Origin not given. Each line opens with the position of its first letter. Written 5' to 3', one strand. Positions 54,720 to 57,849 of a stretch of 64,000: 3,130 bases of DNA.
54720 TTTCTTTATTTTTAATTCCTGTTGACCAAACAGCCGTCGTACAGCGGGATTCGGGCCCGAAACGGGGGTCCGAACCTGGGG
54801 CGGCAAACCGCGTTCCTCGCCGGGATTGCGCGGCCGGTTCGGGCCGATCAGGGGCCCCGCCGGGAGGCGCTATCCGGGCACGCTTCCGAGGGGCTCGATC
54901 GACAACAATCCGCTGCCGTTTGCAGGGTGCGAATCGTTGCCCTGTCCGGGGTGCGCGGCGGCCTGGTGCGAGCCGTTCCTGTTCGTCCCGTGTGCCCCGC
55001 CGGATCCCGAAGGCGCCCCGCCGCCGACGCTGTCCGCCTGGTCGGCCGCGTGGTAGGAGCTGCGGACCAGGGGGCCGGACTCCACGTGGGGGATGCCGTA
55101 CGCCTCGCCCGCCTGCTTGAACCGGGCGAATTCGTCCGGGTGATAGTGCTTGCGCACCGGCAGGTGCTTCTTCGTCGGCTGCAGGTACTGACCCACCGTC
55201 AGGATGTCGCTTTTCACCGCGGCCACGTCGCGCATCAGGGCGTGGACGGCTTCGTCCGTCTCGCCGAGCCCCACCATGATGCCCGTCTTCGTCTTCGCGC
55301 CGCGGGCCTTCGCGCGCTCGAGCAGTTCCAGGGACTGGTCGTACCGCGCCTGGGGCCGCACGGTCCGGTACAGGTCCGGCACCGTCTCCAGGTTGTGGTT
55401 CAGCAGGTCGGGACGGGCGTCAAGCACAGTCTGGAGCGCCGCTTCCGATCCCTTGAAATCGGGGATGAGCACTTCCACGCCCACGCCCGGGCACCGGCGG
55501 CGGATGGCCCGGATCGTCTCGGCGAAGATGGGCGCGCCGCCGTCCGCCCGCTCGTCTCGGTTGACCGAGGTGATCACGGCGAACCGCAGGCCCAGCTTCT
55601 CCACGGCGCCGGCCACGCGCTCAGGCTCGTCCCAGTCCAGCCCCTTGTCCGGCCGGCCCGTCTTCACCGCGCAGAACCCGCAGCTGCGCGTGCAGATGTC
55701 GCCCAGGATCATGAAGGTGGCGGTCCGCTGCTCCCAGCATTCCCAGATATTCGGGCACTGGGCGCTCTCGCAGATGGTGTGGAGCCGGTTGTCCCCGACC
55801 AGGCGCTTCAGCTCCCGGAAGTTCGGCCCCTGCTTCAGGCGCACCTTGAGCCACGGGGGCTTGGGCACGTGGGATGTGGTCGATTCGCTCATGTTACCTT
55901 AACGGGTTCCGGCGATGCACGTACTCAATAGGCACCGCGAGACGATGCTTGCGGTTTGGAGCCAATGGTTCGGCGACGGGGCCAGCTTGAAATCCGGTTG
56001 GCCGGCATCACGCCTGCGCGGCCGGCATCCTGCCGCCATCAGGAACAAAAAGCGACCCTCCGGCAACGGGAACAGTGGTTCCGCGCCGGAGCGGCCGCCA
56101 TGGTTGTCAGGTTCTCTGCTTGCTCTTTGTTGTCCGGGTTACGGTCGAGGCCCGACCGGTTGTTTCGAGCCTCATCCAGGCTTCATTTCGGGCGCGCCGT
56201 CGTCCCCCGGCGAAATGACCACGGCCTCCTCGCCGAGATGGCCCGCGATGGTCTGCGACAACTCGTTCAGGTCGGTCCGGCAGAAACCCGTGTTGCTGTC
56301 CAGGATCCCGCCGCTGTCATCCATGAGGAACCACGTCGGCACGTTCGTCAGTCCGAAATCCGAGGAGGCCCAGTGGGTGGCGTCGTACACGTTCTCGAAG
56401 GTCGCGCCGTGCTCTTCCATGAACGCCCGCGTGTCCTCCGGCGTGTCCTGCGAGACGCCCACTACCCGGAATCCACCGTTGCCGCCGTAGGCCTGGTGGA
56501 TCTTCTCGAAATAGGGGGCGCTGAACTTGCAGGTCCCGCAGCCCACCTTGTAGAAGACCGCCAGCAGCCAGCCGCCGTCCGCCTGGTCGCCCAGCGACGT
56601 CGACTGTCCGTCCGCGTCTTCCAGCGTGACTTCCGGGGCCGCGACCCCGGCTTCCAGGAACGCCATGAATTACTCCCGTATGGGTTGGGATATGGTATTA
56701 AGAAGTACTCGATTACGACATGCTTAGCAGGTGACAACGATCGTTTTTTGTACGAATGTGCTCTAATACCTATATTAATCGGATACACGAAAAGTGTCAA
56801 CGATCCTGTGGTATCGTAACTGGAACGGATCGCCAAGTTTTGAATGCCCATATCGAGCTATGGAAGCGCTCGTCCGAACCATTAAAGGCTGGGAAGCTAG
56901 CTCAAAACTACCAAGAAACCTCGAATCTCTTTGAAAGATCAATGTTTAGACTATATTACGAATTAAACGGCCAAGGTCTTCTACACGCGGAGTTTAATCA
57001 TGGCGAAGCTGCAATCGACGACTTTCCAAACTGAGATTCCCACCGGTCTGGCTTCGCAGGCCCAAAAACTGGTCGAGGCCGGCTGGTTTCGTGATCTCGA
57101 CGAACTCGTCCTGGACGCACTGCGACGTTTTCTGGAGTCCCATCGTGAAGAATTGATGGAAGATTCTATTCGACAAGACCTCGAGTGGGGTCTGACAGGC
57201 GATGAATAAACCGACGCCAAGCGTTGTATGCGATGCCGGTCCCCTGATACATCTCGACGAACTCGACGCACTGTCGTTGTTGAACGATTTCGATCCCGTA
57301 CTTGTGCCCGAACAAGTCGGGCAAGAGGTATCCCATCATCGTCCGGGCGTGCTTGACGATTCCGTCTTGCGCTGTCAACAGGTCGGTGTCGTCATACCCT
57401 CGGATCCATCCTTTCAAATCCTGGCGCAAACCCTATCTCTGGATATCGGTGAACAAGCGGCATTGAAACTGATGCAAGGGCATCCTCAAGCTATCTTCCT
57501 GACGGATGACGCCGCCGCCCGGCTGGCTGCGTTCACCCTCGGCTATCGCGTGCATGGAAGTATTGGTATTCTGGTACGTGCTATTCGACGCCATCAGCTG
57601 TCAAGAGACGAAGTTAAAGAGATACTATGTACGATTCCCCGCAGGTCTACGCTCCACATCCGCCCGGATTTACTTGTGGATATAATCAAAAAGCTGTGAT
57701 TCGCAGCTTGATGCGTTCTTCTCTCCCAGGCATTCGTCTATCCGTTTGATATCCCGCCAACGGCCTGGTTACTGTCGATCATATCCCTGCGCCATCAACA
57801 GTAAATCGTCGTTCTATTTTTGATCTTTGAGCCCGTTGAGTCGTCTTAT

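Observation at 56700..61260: Lower-GC accessory island between lipA/redoxin and the ABC/comEC genes: TA pair + ECF-sigma fusion + TonB-like protein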

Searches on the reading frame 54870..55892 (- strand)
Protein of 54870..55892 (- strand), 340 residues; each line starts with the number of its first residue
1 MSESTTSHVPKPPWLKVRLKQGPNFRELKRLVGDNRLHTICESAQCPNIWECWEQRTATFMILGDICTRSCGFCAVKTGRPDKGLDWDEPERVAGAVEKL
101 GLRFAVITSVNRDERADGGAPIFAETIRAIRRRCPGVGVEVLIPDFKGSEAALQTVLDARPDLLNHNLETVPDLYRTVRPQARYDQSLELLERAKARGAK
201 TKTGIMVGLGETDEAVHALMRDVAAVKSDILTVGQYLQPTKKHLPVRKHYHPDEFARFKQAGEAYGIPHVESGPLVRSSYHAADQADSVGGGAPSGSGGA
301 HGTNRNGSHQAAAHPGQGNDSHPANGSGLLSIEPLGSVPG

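Call 6: search_protein_families(library=pfam, proteins=[window:54870-55892:-], max_evalue=0.01)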
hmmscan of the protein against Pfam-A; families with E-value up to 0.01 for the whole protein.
window:54870-55892:- (340 aa): 2 families
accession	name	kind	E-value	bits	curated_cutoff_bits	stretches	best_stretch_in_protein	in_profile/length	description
PF04055.27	Radical_SAM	-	1.8e-23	83.9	29.5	1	61-222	1-165/166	Radical SAM superfamily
PF16881.10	LIAS_N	-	4.3e-06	27.6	27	1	6-46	56-96/96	N-terminal domain of lipoyl synthase of Radical_SAM family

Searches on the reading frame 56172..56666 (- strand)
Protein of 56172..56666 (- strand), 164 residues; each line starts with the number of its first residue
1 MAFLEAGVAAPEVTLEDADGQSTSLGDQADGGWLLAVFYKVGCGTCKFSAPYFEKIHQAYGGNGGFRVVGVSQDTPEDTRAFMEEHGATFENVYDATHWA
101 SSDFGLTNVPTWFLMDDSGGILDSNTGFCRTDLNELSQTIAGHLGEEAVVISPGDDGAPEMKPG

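Call 6: search_protein_families(library=pfam, proteins=[window:56172-56666:-], max_evalue=0.01)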
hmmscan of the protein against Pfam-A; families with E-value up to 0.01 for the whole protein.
window:56172-56666:- (164 aa): 5 families
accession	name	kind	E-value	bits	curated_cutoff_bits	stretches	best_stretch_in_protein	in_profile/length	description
PF00578.27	AhpC-TSA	-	1.4e-17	64.3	26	1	7-121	2-121/124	AhpC/TSA family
PF08534.16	Redoxin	-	1.1e-15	58.2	26.6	1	6-130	2-137/148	Redoxin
PF13905.12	Thioredoxin_8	-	8.1e-05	23.3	27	1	37-119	7-92/94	Thioredoxin-like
PF13098.12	Thioredoxin_2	-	0.0008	20.2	27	1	30-129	4-95/104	Thioredoxin-like domain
PF00085.26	Thioredoxin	-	0.0012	19.2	23.5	1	34-76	21-61/103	Thioredoxin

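Call 7: search_protein_families(library=ncbifam, proteins=[window:56172-56666:-], max_evalue=0.01)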
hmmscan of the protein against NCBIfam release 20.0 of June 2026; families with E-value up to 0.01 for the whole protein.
window:56172-56666:- (164 aa): 12 families
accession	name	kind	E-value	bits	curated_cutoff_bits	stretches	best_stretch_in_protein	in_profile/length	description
NF002854.0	PRK03147.1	subfamily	5.9e-13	49.1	170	1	5-129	37-160/176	thiol-disulfide oxidoreductase ResA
NF041054.1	WAxxUGC_long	equivalog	5.8e-10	39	300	1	8-123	82-196/354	ResA-like WAxxUGC motif-containing protein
NF006960.0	PRK09437.1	equivalog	9.6e-09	35.3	140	1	1-106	1-105/156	thioredoxin-dependent thiol peroxidase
TIGR00385.1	dsbE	subfamily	8.3e-07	28.8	123.15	1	15-128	45-157/173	DsbE family thiol:disulfide interchange protein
NF040769.1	SelL_rel_redox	subfamily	8.5e-07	28.8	120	1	10-114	3-108/173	SelL-related redox protein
TIGR02661.1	MauD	equivalog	4.8e-06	26.2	188.6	1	7-138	49-176/189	methylamine dehydrogenase accessory protein MauD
NF041202.1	StoA_CxxC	exception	0.0002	21.3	210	1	9-127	32-150/163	endospore biogenesis thiol-disulfide oxidoreductase StoA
TIGR01068.1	thioredoxin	equivalog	0.00078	19.6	96.8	0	35-67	18-50/101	thioredoxin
NF053650.1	PerredPrxQDein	equivalog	0.0021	18.1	260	1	11-96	2-85/148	thioredoxin-dependent peroxiredoxin PrxQ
NF038285.1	deiodinase_rel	hypoth_equivalog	0.0025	17.4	250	1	7-80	179-253/347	deiodinase family protein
NF011941.0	PRK15412.1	equivalog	0.0049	16.4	359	1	28-124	65-158/185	thiol:disulfide interchange protein DsbE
NF001808.0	PRK00522.1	equivalog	0.0084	15.5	123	0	4-105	18-114/167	thiol peroxidase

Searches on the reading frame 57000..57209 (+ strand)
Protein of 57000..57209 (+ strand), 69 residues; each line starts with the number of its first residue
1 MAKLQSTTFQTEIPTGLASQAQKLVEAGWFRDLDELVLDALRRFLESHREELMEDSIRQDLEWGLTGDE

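Call 6: search_protein_families(library=pfam, proteins=[window:57000-57209:+], max_evalue=0.01)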
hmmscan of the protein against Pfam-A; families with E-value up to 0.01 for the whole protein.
window:57000-57209:+ (69 aa): 0 families

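Call 7: search_protein_families(library=ncbifam, proteins=[window:57000-57209:+], max_evalue=0.01)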
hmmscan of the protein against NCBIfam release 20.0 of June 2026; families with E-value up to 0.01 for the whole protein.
window:57000-57209:+ (69 aa): 1 family
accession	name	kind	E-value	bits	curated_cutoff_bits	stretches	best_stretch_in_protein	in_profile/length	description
TIGR02606.1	antidote_CC2985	hypoth_equivalog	0.0036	17.3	46.2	1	20-62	13-56/70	type II toxin-antitoxin system ParD family antitoxin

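Call 9: search_protein_families(library=pfam, proteins=[window:57000-57209:+], max_evalue=10)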
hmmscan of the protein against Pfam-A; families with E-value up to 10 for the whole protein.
window:57000-57209:+ (69 aa): 1 family
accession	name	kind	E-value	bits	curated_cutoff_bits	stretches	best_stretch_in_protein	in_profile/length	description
PF17723.7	RHH_8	-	0.059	13.9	25.4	1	20-65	17-62/119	Ribbon-Helix-Helix transcriptional regulator family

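Call 97: search_protein_families(library=padloc, proteins=[window:57000-57206:+], max_evalue=0.01)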
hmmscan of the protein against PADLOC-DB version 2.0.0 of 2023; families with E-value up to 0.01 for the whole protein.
window:57000-57206:+ (69 aa): 0 families

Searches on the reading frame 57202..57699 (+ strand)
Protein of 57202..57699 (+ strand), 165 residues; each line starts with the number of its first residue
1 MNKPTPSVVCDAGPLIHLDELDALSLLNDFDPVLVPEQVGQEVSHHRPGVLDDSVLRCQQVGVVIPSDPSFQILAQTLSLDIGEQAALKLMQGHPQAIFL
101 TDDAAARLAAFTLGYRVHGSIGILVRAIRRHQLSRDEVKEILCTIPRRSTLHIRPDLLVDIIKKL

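Call 6: search_protein_families(library=pfam, proteins=[window:57202-57699:+], max_evalue=0.01)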
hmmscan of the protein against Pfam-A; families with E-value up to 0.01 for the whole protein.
window:57202-57699:+ (165 aa): 1 family
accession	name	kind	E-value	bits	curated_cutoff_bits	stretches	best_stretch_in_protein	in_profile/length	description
PF11848.13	DUF3368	-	0.0014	18.9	27.3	1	117-164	1-45/46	Domain of unknown function (DUF3368)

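Call 7: search_protein_families(library=ncbifam, proteins=[window:57202-57699:+], max_evalue=0.01)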
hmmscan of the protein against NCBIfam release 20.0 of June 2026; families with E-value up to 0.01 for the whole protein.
window:57202-57699:+ (165 aa): 0 families

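Call 9: search_protein_families(library=pfam, proteins=[window:57202-57699:+], max_evalue=10)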
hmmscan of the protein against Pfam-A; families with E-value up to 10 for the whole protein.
window:57202-57699:+ (165 aa): 3 families
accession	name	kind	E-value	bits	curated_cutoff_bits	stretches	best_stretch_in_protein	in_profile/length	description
PF11848.13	DUF3368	-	0.0014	18.9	27.3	1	117-164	1-45/46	Domain of unknown function (DUF3368)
PF13638.12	PIN_4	-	0.035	14.8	21.9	1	87-116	96-127/132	PIN domain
PF17391.7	Urocanase_N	-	0.26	11.5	23.2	1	62-108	45-90/127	Urocanase N-terminal domain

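Call 80: find_homologous_proteins(query=window:57202-57696:+)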
Query window:57202-57696:+ (165 aa): 2409 proteins with E <= 0.001 among 2651 candidates; the best 120 are listed.
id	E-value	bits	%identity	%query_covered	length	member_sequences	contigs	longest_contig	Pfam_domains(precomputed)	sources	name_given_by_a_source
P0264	4.9e-100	350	99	100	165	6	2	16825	PF11848.14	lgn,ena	-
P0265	1.0e-72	261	76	100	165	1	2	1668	PF11848.14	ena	-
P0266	2.9e-62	227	67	100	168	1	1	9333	PF11848.14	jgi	jgi:predicted nucleic acid-binding protein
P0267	3.5e-61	224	68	100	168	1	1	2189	PF11848.14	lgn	-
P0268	6.2e-61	223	68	100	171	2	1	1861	PF11848.14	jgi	-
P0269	1.0e-60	222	68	99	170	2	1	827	PF11848.14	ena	-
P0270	2.1e-60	221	70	96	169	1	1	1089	PF11848.14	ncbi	-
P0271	2.4e-60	221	69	95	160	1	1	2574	PF11848.14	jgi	jgi:predicted nucleic acid-binding protein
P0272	6.2e-60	220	66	99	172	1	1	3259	PF11848.14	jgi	jgi:predicted nucleic acid-binding protein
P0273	6.7e-60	220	67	99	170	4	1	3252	PF11848.14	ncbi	-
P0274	7.4e-60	220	65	100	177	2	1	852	PF11848.14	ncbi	-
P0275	8.1e-60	219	67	99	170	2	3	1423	PF11848.14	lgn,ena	-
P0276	1.2e-59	219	69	96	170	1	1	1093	PF11848.14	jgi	-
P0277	1.5e-59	219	69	96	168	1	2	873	PF11848.14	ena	-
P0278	1.9e-59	218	67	99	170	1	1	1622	PF11848.14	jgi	-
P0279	2.6e-59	218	65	100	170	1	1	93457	PF11848.14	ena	-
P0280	4.5e-59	217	67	100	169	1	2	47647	PF11848.14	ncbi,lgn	-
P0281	5.8e-59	217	65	99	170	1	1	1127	PF11848.14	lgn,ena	-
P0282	5.9e-59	217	66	100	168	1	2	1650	PF11848.14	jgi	jgi:predicted nucleic acid-binding protein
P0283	1.0e-58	216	64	100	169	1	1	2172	PF11848.14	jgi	jgi:predicted nucleic acid-binding protein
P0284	1.1e-58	216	67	100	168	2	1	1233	PF11848.14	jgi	jgi:predicted nucleic acid-binding protein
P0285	1.4e-58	215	66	99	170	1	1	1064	PF11848.14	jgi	jgi:predicted nucleic acid-binding protein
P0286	1.5e-58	215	65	99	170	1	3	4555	PF11848.14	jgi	jgi:predicted nucleic acid-binding protein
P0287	3.0e-58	214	64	100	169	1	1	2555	PF11848.14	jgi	-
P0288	3.4e-58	214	66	99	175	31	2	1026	PF11848.14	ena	-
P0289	4.5e-58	214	65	100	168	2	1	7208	PF11848.14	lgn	-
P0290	4.6e-58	214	62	100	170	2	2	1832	PF11848.14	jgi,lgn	jgi:predicted nucleic acid-binding protein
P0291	4.6e-58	214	66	100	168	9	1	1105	PF11848.14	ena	-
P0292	4.7e-58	214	65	100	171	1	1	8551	PF11848.14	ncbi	-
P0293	6.4e-58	213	65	100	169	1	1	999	PF11848.14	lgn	-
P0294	7.8e-58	213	65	100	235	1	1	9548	PF11848.14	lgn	-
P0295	8.9e-58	213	62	100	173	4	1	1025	PF11848.14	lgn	-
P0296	9.1e-58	213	65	100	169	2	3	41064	PF11848.14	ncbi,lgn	-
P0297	1.1e-57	213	68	96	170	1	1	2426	PF11848.14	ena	-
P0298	1.1e-57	212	67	100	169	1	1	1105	PF11848.14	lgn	-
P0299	1.3e-57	212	64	100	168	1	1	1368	PF11848.14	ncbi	-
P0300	1.3e-57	212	64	100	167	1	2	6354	PF11848.14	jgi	-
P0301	1.3e-57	212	62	100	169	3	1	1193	PF11848.14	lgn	-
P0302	1.6e-57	212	64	99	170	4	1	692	PF11848.14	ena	-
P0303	1.7e-57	212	61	99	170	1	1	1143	PF11848.14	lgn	-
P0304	1.8e-57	212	65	100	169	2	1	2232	PF11848.14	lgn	-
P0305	1.9e-57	212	66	99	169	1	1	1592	PF11848.14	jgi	-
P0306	2.0e-57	212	63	100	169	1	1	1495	PF11848.14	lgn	-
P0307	2.6e-57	211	62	100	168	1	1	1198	PF11848.14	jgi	jgi:predicted nucleic acid-binding protein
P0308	2.7e-57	211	66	96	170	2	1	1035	PF11848.14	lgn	-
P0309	3.2e-57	211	64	100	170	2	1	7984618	PF11848.14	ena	-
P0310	3.3e-57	211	63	100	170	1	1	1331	PF11848.14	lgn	-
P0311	3.4e-57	211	65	96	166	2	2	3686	PF11848.14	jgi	jgi:predicted nucleic acid-binding protein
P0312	3.7e-57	211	66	99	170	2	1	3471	PF11848.14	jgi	-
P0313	3.7e-57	211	63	100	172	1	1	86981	PF11848.14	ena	-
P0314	3.8e-57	211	66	96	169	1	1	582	PF11848.14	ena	-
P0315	4.3e-57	211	66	100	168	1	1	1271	PF11848.14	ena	-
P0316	6.0e-57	210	65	99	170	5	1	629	PF11848.14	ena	-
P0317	6.7e-57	210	65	100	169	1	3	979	PF11848.14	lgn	-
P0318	7.1e-57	210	61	100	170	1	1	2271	PF11848.14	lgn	-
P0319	7.8e-57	210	62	99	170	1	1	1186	PF11848.14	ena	-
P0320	1.8e-56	209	64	96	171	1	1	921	PF11848.14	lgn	-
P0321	4.1e-56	207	62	100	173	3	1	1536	PF11848.14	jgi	jgi:predicted nucleic acid-binding protein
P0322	4.3e-56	207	65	96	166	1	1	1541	PF11848.14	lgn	-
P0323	4.4e-56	207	65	96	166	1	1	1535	PF11848.14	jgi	jgi:predicted nucleic acid-binding protein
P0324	4.5e-56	207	63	100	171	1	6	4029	PF11848.14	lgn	-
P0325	4.7e-56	207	62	100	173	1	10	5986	PF11848.14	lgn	-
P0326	5.1e-56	207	62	100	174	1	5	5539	PF11848.14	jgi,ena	-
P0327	5.4e-56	207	65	96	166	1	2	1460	PF11848.14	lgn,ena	-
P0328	5.4e-56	207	65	96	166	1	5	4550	PF11848.14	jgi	jgi:predicted nucleic acid-binding protein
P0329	7.6e-56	207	65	95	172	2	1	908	PF11848.14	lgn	-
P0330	8.5e-56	206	64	100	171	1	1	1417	PF11848.14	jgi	jgi:predicted nucleic acid-binding protein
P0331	9.1e-56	206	61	100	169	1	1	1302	PF11848.14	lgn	-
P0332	9.4e-56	206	65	96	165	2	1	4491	PF11848.14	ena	-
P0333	1.0e-55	206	63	96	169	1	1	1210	PF11848.14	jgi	jgi:predicted nucleic acid-binding protein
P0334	1.2e-55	206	63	100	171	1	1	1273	PF11848.14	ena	-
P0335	1.2e-55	206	65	96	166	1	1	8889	PF11848.14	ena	-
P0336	1.2e-55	206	65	96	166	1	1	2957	PF11848.14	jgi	jgi:predicted nucleic acid-binding protein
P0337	1.4e-55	206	60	100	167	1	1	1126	PF11848.14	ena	-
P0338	1.6e-55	205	65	96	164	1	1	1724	PF11848.14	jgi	jgi:predicted nucleic acid-binding protein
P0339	1.6e-55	205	64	100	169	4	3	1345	PF11848.14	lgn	-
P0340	1.7e-55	205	62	100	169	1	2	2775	PF11848.14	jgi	jgi:predicted nucleic acid-binding protein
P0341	1.8e-55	205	61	100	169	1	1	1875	PF11848.14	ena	-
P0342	2.0e-55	205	61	100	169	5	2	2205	PF11848.14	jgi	jgi:predicted nucleic acid-binding protein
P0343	2.1e-55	205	62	100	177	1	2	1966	PF11848.14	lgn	-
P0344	2.2e-55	205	61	100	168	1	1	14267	PF11848.14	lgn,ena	-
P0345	2.3e-55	205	62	100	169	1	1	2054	PF11848.14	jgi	jgi:predicted nucleic acid-binding protein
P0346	2.8e-55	205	64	96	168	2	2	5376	PF11848.14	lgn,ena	-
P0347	3.2e-55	205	64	100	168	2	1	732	PF11848.14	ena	-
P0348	3.2e-55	205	62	100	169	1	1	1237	PF11848.14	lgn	-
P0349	3.4e-55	204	61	100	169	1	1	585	PF11848.14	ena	-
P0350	5.2e-55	204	63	100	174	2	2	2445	PF11848.14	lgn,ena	-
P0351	6.1e-55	204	61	100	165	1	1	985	PF11848.14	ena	-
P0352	7.6e-55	203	61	100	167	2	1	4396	PF11848.14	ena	-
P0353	7.6e-55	203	64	96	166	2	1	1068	PF11848.14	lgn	-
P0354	7.7e-55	203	64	100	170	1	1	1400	PF11848.14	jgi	jgi:predicted nucleic acid-binding protein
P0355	9.3e-55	203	61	100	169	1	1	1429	PF11848.14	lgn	-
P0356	1.1e-54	203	63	96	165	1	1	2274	PF11848.14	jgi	jgi:predicted nucleic acid-binding protein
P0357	2.0e-54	202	61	100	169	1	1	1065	PF11848.14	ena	-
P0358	2.0e-54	202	65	100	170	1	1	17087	PF11848.14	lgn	-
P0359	2.1e-54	202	62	100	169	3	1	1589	PF11848.14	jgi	jgi:predicted nucleic acid-binding protein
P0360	2.2e-54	202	64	100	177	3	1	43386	PF11848.14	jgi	jgi:predicted nucleic acid-binding protein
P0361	2.7e-54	202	61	100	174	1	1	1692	PF11848.14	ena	-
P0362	3.2e-54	201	64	98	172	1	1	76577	PF11848.14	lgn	-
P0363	3.2e-54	201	64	100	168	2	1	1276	PF11848.14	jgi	jgi:predicted nucleic acid-binding protein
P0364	3.3e-54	201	64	100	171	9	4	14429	PF11848.14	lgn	-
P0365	3.3e-54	201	63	100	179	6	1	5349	PF11848.14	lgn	-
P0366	3.6e-54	201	62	100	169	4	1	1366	PF11848.14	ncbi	-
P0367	4.0e-54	201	65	100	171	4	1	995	PF11848.14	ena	-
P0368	4.8e-54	201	62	100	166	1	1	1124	PF11848.14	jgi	jgi:predicted nucleic acid-binding protein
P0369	5.1e-54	201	61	99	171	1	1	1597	PF11848.14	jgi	jgi:predicted nucleic acid-binding protein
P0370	5.4e-54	201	61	100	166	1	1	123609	PF11848.14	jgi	jgi:predicted nucleic acid-binding protein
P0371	7.4e-54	200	61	100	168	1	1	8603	PF11848.14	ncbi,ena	-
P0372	8.1e-54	200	62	99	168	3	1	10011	PF11848.14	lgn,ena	-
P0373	8.2e-54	200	60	100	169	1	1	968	PF11848.14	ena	-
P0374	8.9e-54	200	63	100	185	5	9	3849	PF11848.14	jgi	jgi:predicted nucleic acid-binding protein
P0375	9.0e-54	200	61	100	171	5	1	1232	PF11848.14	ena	-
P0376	9.2e-54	200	63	100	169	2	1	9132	PF11848.14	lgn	-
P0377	9.2e-54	200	62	100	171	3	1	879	PF11848.14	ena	-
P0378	9.6e-54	200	62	100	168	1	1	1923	PF11848.14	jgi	jgi:predicted nucleic acid-binding protein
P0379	1.1e-53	200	60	100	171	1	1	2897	PF11848.14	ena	-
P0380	1.2e-53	199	63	96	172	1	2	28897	PF11848.14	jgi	jgi:predicted nucleic acid-binding protein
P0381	1.3e-53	199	61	100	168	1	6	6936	PF11848.14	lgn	-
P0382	1.4e-53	199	64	100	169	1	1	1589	PF11848.14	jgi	jgi:predicted nucleic acid-binding protein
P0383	1.6e-53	199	61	96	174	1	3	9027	PF11848.14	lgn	-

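Call 97: search_protein_families(library=padloc, proteins=[window:57202-57696:+], max_evalue=0.01)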
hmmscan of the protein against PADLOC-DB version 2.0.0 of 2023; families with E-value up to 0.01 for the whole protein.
window:57202-57696:+ (165 aa): 7 families
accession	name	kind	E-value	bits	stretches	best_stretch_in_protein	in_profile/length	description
PDLC05071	PDC-S70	-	9.6e-21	72.6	1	8-163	3-155/161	-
PDLC05073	PDC-S70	-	8.5e-18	62.8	1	8-163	3-157/162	-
PDLC05070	PDC-S70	-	5.7e-16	57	1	7-156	4-150/161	-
PDLC05068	PDC-S70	-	1.7e-10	39.5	1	8-127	3-123/125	-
PDLC05069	PDC-S70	-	1.1e-06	26.6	1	8-132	2-126/161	-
PDLC05074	PDC-S70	-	2.9e-06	25.5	1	75-134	37-96/127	-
PDLC05072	PDC-S70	-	0.0053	14.6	1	8-158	11-159/167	-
